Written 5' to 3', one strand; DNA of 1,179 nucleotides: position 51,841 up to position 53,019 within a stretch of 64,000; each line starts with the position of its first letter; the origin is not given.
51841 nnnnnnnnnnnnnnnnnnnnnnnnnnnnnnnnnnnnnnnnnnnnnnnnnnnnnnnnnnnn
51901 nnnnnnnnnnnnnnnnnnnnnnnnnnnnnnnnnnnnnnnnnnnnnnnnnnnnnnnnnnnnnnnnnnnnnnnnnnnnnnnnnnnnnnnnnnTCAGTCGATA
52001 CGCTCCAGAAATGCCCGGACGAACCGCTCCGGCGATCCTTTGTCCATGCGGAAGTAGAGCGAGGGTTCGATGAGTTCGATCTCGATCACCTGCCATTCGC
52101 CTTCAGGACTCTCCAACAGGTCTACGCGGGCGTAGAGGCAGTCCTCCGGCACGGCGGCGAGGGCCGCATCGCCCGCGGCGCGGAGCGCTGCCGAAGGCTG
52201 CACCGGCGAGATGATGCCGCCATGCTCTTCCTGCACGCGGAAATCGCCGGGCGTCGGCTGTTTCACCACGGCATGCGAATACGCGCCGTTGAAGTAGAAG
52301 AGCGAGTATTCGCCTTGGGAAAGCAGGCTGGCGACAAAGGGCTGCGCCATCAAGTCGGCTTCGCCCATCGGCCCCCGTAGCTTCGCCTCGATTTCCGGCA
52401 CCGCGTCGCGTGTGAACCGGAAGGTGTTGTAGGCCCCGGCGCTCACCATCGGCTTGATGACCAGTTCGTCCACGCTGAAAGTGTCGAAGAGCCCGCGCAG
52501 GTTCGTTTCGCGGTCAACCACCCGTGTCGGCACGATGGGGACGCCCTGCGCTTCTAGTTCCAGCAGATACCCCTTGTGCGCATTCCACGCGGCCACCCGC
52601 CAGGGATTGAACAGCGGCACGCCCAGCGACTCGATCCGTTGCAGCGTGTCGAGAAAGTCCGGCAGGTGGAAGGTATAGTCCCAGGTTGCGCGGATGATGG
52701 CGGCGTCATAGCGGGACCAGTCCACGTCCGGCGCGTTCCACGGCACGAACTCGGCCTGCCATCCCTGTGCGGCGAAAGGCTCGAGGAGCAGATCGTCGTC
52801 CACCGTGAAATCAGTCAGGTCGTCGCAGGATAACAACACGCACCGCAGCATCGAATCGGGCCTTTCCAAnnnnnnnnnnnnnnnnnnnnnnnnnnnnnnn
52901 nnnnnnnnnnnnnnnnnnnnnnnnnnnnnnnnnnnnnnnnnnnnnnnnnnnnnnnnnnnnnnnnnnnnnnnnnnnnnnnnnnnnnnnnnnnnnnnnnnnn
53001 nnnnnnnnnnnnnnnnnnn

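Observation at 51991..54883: Three-gene minus-strand operon: P-loop kinase, unknown 468-aa protein, ATP-grasp ligase; a candidate small-molecule or peptide modification pathway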

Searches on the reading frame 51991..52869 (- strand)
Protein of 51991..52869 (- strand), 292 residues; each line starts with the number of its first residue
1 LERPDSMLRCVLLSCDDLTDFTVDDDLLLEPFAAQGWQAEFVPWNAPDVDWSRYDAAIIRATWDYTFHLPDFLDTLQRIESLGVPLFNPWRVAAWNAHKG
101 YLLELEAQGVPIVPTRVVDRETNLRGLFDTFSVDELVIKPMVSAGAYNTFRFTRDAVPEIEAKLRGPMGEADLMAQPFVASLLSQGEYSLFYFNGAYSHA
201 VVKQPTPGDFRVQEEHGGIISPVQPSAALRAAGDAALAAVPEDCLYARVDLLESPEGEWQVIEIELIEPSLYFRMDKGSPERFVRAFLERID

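Call 3: search_protein_families(library=pfam, proteins=[window:51991-52869:-], max_evalue=0.1)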
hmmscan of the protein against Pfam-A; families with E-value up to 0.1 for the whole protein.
window:51991-52869:- (292 aa): 0 families

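Call 4: search_protein_families(library=ncbifam, proteins=[window:51991-52869:-], max_evalue=0.1)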
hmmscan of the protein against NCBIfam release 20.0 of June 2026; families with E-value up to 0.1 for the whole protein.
window:51991-52869:- (292 aa): 3 families
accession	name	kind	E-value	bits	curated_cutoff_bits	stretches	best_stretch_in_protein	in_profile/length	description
NF058666.1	D_CycloSer_DcsG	equivalog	2.9e-56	190.8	360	1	17-291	9-297/298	D-cycloserine synthetase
NF040720.1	MptN_Meth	equivalog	5.4e-05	22.4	350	1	47-265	49-266/291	tetrahydromethanopterin:alpha-L-glutamate ligase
TIGR00768.1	rimK_fam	subfamily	0.05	12.9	143.4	0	52-143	46-132/276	RimK family alpha-L-glutamate ligase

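Call 8: search_protein_families(library=padloc, proteins=[window:51991-52869:-], max_evalue=0.1)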
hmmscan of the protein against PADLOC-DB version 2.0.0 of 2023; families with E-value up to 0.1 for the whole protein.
window:51991-52869:- (292 aa): 0 families

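Call 26: find_homologous_proteins(query=window:51991-52851:-)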
Query window:51991-52851:- (286 aa): 5096 proteins with E <= 0.001 among 8000 candidates; the best 120 are listed.
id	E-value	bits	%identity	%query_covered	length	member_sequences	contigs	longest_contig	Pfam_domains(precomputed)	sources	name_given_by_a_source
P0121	6.3e-192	654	100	100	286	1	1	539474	PF27100.1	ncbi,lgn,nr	ncbi:MAG: hypothetical protein GC168_06235 [Candidatus Hydrogenedens sp.]|nr:hypothetical protein [C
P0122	2.4e-137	475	74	100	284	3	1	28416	PF27100.1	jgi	-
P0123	3.9e-127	442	67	99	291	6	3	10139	PF27100.1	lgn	-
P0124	4.0e-127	442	66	99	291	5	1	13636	PF27100.1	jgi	-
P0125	1.7e-123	430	66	99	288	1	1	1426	PF27100.1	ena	-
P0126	4.3e-123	428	66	99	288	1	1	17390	PF27100.1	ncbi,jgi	jgi:glutathione synthase/RimK-type ligase-like ATP-grasp enzyme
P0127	7.0e-123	428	65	100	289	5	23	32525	PF27100.1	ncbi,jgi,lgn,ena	jgi:glutathione synthase/RimK-type ligase-like ATP-grasp enzyme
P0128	1.4e-121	423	65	99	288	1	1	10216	PF27100.1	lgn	-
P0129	5.3e-119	415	64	99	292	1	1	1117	PF27100.1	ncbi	-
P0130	1.2e-115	404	63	99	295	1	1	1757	PF27100.1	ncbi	-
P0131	2.3e-114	400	63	99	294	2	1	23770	PF27100.1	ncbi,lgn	ncbi:MAG: hypothetical protein RLZZ303_2162 [Candidatus Hydrogenedentota bacterium]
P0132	2.4e-114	400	63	99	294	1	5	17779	PF27100.1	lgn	-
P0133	1.5e-113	397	62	99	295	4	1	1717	PF27100.1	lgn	-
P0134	2.4e-111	390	60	99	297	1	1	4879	PF27100.1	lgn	-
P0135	8.2e-89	316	51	94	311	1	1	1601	PF27100.1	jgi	jgi:glutathione synthase/RimK-type ligase-like ATP-grasp enzyme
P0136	5.8e-86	307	50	98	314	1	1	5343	PF02955.22,PF27100.1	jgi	-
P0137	2.3e-84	301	52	99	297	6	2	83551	PF02955.22,PF27100.1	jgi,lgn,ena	-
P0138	1.0e-82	296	50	100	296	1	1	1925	PF02955.22,PF27100.1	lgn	-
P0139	3.3e-82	294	51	99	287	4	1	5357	PF27100.1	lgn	-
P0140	4.0e-82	294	47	98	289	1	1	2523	PF02955.22,PF27100.1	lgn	-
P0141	8.3e-82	293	49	99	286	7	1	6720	PF02955.22,PF27100.1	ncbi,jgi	ncbi:MAG: glutathione synthase/RimK-type ligase-like ATP-grasp enzyme [Paraglaciecola sp.]|jgi:gluta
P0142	1.4e-81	292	49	99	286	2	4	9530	PF27100.1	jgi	jgi:glutathione synthase/RimK-type ligase-like ATP-grasp enzyme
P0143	1.5e-81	292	49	94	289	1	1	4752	PF02955.22,PF27100.1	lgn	-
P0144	1.6e-81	292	52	100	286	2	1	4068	PF27100.1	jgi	jgi:glutathione synthase/RimK-type ligase-like ATP-grasp enzyme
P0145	1.7e-81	292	51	99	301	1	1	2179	PF27100.1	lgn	-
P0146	3.5e-81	291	47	99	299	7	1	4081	PF27100.1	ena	-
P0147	6.6e-81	290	49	99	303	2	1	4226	PF02955.22,PF27100.1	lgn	-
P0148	9.3e-81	289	48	100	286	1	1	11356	PF27100.1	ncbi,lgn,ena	-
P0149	1.1e-80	289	48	100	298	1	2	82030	PF27100.1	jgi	jgi:glutathione synthase/RimK-type ligase-like ATP-grasp enzyme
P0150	1.8e-80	289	49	100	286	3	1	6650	PF27100.1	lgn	-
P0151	2.0e-80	288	49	99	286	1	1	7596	PF27100.1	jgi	jgi:glutathione synthase/RimK-type ligase-like ATP-grasp enzyme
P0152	2.4e-80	288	50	98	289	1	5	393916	PF27100.1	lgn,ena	-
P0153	2.6e-80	288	49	100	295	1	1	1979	PF27100.1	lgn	-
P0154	3.0e-80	288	50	100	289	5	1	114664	PF27100.1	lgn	-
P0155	3.3e-80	288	48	100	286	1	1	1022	PF27100.1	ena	-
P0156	5.4e-80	287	49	100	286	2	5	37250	PF27100.1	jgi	jgi:hypothetical protein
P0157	5.7e-80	287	50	100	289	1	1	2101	PF27100.1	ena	-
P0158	5.9e-80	287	50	100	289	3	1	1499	PF27100.1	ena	-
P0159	6.4e-80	287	48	100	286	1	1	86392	PF27100.1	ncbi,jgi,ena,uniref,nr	ncbi:hypothetical protein [uncultured Paraglaciecola sp.]|uniref:ATP-grasp domain-containing protein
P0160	7.3e-80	287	48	100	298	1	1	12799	PF27100.1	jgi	-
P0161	8.9e-80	286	50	98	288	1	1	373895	PF27100.1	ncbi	ncbi:MAG: hypothetical protein R2834_05460 [Rhodothermales bacterium]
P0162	9.1e-80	286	49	97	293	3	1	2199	PF27100.1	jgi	jgi:glutathione synthase/RimK-type ligase-like ATP-grasp enzyme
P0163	9.9e-80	286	49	99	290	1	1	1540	PF02955.22,PF27100.1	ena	-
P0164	1.0e-79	286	48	98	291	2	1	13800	PF27100.1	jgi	-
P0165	1.0e-79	286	48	100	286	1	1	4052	PF27100.1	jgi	jgi:glutathione synthase/RimK-type ligase-like ATP-grasp enzyme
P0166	1.3e-79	286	46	100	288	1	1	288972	PF27100.1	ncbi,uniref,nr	ncbi:hypothetical protein OPS25_15345 [Alteromonas ponticola]|uniref:Prokaryotic glutathione synthet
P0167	1.3e-79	286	47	95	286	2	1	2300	PF27100.1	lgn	-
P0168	1.6e-79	285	48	100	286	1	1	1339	PF27100.1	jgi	jgi:hypothetical protein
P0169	1.6e-79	285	50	99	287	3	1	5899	PF27100.1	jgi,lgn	jgi:glutathione synthase/RimK-type ligase-like ATP-grasp enzyme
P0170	1.8e-79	285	49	99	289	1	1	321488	PF27100.1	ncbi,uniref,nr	ncbi:hypothetical protein DXV75_09425 [Alteromonas aestuariivivens]|uniref:Prokaryotic glutathione s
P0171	2.0e-79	285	49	100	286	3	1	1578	PF27100.1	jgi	jgi:hypothetical protein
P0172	2.2e-79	285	48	100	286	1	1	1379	PF27100.1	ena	-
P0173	2.5e-79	285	48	99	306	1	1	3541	PF02955.22,PF27100.1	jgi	jgi:hypothetical protein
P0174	4.4e-79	284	48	100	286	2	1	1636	PF27100.1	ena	-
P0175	4.5e-79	284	48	100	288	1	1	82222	PF27100.1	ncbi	-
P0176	6.5e-79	283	48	97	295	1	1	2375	PF27100.1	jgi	-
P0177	7.9e-79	283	46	100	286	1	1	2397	PF27100.1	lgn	-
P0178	8.6e-79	283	49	100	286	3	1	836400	PF27100.1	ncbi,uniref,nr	ncbi:ATP-grasp domain-containing protein [Paraglaciecola arctica]|uniref:ATP-grasp domain-containing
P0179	8.8e-79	283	49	99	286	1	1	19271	PF27100.1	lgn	-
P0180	9.2e-79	283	48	100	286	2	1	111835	PF27100.1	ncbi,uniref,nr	ncbi:hypothetical protein [uncultured Paraglaciecola sp.]|uniref:ATP-grasp domain-containing protein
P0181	9.2e-79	283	48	100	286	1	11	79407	PF27100.1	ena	-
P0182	9.4e-79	283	49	99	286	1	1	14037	PF02955.22,PF27100.1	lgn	-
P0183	9.5e-79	283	48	100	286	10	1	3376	PF27100.1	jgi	jgi:glutathione synthase/RimK-type ligase-like ATP-grasp enzyme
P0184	9.6e-79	283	48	100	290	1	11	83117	PF27100.1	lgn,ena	-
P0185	1.1e-78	283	48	99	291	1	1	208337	PF27100.1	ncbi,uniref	ncbi:ATP-grasp domain-containing protein [Alteromonas sp. CYL-A6]|uniref:ATP-grasp domain-containing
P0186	1.2e-78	283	49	99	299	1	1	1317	PF27100.1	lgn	-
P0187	1.2e-78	283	48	100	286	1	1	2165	PF02955.22,PF27100.1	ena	-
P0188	1.3e-78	282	49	100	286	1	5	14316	PF27100.1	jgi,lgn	jgi:glutathione synthase/RimK-type ligase-like ATP-grasp enzyme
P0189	1.3e-78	282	49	100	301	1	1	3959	PF02955.22,PF27100.1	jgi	jgi:glutathione synthase/RimK-type ligase-like ATP-grasp enzyme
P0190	1.4e-78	282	48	99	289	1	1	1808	PF02955.22,PF27100.1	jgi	jgi:glutathione synthase/RimK-type ligase-like ATP-grasp enzyme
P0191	1.4e-78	282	48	99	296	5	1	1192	PF27100.1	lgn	-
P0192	1.6e-78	282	49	98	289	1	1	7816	PF27100.1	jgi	jgi:hypothetical protein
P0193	1.9e-78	282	48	100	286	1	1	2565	PF27100.1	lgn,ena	-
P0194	2.1e-78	282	50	99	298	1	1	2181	PF02955.22,PF27100.1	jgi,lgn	-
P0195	2.4e-78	282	47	99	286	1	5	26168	PF02955.22,PF27100.1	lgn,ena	-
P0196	2.5e-78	281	48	100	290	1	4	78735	PF27100.1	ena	-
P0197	2.6e-78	281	47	100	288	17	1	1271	PF02955.22,PF27100.1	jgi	-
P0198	2.8e-78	281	47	100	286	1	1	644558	PF02955.22,PF27100.1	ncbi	ncbi:ATP-grasp domain-containing protein [Paraglaciecola aestuariivivens]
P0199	2.9e-78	281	49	99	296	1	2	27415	PF27100.1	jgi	jgi:glutathione synthase/RimK-type ligase-like ATP-grasp enzyme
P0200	3.8e-78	281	48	97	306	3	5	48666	PF02955.22,PF27100.1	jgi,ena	-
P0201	3.9e-78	281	49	99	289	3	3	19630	PF02955.22,PF27100.1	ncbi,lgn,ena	-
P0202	4.4e-78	281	48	99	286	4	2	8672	PF27100.1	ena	-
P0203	4.5e-78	281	51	100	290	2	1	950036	PF27100.1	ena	-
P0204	5.5e-78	280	48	99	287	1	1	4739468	PF27100.1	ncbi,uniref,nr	ncbi:hypothetical protein RS130_06095 [Paraglaciecola aquimarina]|uniref:Prokaryotic glutathione syn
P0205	6.5e-78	280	48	99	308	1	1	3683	PF27100.1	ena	-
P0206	6.6e-78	280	46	100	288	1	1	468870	PF27100.1,PF08443.17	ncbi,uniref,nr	ncbi:ATP-grasp domain-containing protein [Alteromonas ponticola]|uniref:ATP-grasp fold RimK-type dom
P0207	6.6e-78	280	48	100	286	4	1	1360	PF27100.1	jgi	jgi:glutathione synthase/RimK-type ligase-like ATP-grasp enzyme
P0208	8.1e-78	280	48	100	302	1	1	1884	PF27100.1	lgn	-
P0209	8.1e-78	280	48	99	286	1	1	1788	PF27100.1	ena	-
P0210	8.3e-78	280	46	99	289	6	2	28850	PF02955.22,PF27100.1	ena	-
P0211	8.6e-78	280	47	98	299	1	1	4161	PF02955.22,PF27100.1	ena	-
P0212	8.7e-78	280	48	100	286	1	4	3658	PF27100.1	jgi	jgi:glutathione synthase/RimK-type ligase-like ATP-grasp enzyme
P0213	8.8e-78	280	48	100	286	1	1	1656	PF27100.1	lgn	-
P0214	9.9e-78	280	48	99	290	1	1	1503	PF27100.1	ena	-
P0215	1.0e-77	279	48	99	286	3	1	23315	PF27100.1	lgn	-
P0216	1.1e-77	279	47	100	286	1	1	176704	PF02955.22,PF27100.1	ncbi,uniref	ncbi:MAG: hypothetical protein ABJK37_17310 [Paraglaciecola sp.]|uniref:ATP-grasp domain-containing 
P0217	1.3e-77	279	47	99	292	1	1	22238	PF27100.1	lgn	-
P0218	1.4e-77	279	47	100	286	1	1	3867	PF27100.1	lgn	-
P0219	1.4e-77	279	47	98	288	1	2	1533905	PF27100.1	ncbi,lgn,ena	-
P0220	1.4e-77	279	48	100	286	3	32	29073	PF27100.1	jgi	jgi:hypothetical protein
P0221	1.4e-77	279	48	100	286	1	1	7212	PF27100.1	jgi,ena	-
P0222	1.5e-77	279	48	100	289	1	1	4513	PF27100.1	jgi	-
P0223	1.5e-77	279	47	99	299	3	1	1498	PF27100.1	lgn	-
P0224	1.8e-77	279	47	99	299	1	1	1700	PF27100.1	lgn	-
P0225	2.0e-77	278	48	99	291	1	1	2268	PF27100.1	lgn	-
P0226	2.2e-77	278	48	100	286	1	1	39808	PF27100.1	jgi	jgi:glutathione synthase/RimK-type ligase-like ATP-grasp enzyme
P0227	2.3e-77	278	48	100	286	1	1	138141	PF27100.1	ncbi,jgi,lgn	ncbi:MAG: glutathione synthase/RimK-type ligase-like ATP-grasp enzyme [Paraglaciecola sp.]|jgi:gluta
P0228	2.4e-77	278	49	98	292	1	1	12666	PF27100.1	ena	-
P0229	2.6e-77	278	49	99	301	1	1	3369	PF02955.22,PF27100.1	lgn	-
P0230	2.6e-77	278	48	100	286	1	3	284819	PF27100.1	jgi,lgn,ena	-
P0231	2.7e-77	278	47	99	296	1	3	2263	PF27100.1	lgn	-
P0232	2.7e-77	278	47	100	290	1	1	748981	PF27100.1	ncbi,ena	-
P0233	3.5e-77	278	47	100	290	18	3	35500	PF27100.1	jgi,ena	jgi:glutathione synthase/RimK-type ligase-like ATP-grasp enzyme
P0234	5.1e-77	277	48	100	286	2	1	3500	PF27100.1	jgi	jgi:glutathione synthase/RimK-type ligase-like ATP-grasp enzyme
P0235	6.0e-77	277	47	99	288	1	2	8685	PF27100.1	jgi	-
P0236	6.3e-77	277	48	99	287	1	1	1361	PF27100.1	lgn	-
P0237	6.4e-77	277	46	98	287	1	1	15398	PF02955.22,PF27100.1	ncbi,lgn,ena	-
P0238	6.7e-77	277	48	100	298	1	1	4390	PF27100.1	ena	-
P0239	8.5e-77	276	48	98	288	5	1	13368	PF27100.1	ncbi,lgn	ncbi:MAG: hypothetical protein WAO20_09550 [Acidobacteriota bacterium]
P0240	8.7e-77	276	49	99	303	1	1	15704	PF27100.1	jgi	jgi:glutathione synthase/RimK-type ligase-like ATP-grasp enzyme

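Call 27: search_solved_structures(query=window:51991-52851:-, max_evalue=1)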
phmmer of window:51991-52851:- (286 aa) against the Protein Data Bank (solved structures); distinct sequences matched with E-value up to 1: 2.
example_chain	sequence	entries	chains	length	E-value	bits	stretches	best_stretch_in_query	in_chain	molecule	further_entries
6jil_A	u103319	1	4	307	1.2e-27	100.3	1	11-285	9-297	Cycloserine biosynthesis protein DcsG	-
4dnh_A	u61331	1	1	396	0.14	14.7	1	33-79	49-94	Uncharacterized protein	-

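Call 30: find_encoding_contigs(protein=P0122, flank=6000, max_places=2)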
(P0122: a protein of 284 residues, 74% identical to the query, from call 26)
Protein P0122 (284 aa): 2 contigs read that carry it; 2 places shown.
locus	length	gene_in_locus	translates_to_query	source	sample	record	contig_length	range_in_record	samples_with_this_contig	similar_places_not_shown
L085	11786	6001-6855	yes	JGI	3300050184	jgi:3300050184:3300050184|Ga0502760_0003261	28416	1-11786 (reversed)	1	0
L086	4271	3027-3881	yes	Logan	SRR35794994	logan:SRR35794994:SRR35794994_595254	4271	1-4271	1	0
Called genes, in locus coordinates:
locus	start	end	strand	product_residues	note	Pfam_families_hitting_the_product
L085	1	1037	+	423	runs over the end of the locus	PF00155:Aminotran_1_2, PF00266:Aminotran_5, PF01053:Cys_Met_Meta_PP (weak)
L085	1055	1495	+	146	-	PF02657:SufE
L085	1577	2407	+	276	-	PF02649:GCHY-1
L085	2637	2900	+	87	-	-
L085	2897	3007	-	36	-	-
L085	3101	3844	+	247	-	-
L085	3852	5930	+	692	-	PF00933:Glyco_hydro_3, PF00801:PKD (weak), PF18911:PKD_4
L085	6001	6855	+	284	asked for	PF27100:DcsG_N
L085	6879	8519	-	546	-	PF01039:Carboxyl_trans, PF03255:ACCA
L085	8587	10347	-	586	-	PF02771:Acyl-CoA_dh_N, PF02770:Acyl-CoA_dh_M, PF00441:Acyl-CoA_dh_1, PF08028:Acyl-CoA_dh_2, PF21343:ACAD9-ACADV_C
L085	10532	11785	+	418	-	?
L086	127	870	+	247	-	-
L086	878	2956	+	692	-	PF00933:Glyco_hydro_3, PF00801:PKD (weak), PF18911:PKD_4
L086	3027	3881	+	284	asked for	PF27100:DcsG_N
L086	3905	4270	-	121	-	?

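Call 31: find_encoding_contigs(protein=P0127, flank=6000, max_places=3)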
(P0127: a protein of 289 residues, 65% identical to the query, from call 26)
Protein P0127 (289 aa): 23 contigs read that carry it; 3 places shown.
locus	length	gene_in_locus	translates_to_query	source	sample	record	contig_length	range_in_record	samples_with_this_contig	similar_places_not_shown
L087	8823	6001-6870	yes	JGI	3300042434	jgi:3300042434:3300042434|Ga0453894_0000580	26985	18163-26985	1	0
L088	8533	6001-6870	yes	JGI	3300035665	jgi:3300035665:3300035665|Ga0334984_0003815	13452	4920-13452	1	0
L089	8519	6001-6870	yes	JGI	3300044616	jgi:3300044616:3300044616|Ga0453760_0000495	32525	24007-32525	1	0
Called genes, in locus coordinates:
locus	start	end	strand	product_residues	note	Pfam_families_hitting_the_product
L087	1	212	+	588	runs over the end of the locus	PF00664:ABC_membrane, PF00005:ABC_tran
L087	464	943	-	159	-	-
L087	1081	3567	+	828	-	-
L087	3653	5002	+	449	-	PF26549:Tricorn_N (faint), PF12566:DUF3748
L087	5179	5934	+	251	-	-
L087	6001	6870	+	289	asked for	PF27100:DcsG_N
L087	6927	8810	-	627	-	PF07690:MFS_1, PF05977:MFS_3, PF01553:Acyltransferase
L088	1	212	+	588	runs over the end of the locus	PF00664:ABC_membrane, PF00005:ABC_tran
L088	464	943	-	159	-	-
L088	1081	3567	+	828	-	-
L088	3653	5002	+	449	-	PF26549:Tricorn_N (faint), PF12566:DUF3748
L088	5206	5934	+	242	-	-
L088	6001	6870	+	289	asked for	PF27100:DcsG_N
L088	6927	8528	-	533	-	PF05977:MFS_3 (weak), PF07690:MFS_1, PF01553:Acyltransferase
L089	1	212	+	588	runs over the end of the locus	PF00664:ABC_membrane, PF00005:ABC_tran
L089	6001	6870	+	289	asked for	PF27100:DcsG_N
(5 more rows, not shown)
